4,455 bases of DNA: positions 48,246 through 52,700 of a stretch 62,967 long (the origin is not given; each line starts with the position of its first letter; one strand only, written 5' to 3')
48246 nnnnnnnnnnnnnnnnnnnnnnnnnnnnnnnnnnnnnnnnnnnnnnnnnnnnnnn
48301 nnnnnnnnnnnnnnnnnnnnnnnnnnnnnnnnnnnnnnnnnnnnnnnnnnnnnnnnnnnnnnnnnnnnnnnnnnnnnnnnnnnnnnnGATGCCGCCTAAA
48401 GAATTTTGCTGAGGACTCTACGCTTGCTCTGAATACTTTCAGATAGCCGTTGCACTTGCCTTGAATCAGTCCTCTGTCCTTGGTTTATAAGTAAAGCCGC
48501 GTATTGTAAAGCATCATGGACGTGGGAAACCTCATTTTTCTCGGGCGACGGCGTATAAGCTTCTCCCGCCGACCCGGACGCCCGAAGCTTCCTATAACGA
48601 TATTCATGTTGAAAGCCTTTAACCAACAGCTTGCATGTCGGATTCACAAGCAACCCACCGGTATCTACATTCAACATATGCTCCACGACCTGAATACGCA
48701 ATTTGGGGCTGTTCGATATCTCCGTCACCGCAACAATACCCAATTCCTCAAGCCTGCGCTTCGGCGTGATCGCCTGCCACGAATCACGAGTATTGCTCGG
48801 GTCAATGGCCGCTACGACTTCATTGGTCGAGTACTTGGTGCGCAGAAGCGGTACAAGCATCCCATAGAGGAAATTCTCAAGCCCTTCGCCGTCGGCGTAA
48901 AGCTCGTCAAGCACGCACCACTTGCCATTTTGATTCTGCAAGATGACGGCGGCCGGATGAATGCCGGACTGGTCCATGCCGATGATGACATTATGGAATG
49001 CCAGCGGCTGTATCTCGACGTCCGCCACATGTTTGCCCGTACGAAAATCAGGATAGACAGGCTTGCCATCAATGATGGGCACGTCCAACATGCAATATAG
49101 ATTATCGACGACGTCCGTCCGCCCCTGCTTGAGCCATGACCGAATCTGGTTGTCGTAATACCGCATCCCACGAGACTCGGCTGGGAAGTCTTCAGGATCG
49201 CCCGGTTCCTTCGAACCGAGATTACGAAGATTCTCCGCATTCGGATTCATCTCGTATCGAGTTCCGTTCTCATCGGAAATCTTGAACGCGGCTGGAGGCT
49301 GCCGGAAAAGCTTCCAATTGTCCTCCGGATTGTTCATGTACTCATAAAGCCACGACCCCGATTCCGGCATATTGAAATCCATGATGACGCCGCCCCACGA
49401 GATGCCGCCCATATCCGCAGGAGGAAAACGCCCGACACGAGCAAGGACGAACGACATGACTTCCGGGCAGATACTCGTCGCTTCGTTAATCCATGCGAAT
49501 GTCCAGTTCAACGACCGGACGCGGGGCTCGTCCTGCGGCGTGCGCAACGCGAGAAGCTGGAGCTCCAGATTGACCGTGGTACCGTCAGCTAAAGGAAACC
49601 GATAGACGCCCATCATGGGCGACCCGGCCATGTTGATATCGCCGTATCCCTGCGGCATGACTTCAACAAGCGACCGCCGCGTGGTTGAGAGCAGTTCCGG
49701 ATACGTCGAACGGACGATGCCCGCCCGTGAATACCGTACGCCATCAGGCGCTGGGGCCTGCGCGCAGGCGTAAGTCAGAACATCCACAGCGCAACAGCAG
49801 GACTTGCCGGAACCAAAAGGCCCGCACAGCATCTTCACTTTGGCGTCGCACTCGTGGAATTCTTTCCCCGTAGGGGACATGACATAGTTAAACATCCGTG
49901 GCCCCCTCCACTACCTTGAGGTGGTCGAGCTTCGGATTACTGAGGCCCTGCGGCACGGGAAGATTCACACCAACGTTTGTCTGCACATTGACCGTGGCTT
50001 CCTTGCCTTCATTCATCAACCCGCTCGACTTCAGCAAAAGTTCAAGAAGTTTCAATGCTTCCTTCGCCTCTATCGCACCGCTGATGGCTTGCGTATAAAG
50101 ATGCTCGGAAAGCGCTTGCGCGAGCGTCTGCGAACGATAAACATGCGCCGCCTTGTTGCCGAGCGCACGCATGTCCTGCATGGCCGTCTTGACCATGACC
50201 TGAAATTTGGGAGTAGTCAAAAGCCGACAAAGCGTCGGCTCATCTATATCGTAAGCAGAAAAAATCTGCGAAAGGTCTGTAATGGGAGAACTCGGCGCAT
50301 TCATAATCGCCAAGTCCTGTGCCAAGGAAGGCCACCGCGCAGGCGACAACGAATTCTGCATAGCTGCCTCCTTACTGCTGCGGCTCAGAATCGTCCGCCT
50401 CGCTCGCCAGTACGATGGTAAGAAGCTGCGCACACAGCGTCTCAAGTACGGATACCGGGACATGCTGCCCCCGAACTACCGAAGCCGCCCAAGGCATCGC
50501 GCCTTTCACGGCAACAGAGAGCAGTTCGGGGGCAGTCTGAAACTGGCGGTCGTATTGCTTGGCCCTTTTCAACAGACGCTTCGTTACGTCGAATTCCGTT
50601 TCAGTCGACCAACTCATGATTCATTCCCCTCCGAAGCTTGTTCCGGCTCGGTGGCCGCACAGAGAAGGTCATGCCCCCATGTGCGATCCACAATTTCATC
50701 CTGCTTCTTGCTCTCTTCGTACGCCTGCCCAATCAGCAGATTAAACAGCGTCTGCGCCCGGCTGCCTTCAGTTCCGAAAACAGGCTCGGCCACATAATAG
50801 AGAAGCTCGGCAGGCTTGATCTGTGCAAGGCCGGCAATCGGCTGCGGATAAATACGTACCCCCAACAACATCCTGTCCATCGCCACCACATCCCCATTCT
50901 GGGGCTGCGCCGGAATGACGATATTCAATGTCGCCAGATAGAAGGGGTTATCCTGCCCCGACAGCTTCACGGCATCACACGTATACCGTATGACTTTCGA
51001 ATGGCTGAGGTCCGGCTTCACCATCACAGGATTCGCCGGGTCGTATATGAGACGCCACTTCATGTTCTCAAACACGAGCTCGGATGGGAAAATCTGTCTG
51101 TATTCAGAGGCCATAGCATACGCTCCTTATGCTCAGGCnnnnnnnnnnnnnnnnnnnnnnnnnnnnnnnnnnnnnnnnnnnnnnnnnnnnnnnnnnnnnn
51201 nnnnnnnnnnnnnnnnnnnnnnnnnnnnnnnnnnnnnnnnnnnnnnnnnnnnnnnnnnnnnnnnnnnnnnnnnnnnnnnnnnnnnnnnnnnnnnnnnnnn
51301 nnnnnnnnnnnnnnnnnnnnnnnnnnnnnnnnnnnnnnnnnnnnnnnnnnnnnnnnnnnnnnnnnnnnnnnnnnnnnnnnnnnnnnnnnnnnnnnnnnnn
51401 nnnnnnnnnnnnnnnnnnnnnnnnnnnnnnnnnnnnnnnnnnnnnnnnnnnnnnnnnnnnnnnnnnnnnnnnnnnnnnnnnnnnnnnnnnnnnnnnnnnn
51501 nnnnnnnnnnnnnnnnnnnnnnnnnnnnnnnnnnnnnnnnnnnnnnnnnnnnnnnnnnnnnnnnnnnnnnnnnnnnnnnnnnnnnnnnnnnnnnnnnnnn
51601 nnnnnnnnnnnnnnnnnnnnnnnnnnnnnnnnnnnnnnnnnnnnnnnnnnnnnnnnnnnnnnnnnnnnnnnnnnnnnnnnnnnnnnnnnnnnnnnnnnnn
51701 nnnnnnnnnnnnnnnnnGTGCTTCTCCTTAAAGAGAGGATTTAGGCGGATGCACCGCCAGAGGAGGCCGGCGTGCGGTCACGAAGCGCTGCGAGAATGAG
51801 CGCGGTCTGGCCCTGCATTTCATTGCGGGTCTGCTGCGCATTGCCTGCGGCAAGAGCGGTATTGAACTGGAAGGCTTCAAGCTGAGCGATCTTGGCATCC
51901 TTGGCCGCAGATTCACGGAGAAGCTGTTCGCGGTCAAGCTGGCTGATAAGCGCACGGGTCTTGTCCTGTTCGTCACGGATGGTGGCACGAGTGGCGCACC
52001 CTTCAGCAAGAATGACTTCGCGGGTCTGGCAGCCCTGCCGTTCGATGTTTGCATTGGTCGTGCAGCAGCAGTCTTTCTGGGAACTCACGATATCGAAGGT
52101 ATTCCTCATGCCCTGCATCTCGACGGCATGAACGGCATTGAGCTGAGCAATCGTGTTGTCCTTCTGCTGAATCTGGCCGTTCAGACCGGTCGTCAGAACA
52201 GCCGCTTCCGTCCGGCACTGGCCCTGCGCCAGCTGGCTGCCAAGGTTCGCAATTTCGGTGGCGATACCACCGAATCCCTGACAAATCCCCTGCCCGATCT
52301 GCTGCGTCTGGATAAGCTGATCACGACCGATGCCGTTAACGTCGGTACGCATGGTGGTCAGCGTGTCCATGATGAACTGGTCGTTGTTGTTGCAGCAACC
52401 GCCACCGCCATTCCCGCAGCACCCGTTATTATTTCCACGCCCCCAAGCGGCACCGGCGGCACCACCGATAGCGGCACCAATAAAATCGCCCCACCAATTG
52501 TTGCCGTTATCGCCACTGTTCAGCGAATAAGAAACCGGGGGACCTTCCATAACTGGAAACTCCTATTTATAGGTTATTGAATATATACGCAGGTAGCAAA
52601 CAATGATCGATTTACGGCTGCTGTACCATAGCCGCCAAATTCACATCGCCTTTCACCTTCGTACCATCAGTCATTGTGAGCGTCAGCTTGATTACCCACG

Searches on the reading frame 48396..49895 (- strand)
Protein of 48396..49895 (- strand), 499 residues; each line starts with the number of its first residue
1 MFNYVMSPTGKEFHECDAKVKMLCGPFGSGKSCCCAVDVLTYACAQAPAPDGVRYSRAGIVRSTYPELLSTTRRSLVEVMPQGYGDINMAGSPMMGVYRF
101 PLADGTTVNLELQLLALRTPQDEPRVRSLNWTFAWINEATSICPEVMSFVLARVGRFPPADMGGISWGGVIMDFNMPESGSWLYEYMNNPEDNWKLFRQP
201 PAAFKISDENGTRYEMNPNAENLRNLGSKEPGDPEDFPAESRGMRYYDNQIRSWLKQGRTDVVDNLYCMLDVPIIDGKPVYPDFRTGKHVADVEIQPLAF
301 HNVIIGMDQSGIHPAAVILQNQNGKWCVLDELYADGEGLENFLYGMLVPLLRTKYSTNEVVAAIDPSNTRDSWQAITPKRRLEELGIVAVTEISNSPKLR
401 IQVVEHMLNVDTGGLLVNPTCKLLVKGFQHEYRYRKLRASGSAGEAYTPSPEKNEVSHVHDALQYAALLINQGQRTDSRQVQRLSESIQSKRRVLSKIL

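Call 34: search_protein_families(library=phrogs, proteins=[window:48396-49895:-], max_evalue=0.001)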
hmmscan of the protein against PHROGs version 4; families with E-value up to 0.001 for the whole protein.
window:48396-49895:- (499 aa): 1 family
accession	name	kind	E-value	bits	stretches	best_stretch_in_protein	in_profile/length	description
phrog_2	-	head and packaging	1.3e-11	45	1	4-474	264-596/807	terminase large subunit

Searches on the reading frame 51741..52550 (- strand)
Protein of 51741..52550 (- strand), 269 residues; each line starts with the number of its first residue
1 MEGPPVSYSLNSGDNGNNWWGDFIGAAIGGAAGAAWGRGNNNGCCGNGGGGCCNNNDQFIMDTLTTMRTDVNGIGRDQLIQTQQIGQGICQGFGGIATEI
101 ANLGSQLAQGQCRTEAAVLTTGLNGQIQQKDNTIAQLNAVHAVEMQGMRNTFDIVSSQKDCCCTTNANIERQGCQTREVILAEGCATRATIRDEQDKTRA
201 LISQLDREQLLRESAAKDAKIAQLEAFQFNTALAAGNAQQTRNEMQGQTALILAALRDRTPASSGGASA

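Call 33: search_protein_families(library=phrogs, proteins=[window:51741-52550:-], max_evalue=0.001)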
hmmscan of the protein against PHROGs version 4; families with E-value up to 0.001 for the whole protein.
window:51741-52550:- (269 aa): 1 family
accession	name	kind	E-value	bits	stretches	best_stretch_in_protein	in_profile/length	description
phrog_9288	-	unknown function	3.4e-06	27.9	1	24-236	22-225/234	-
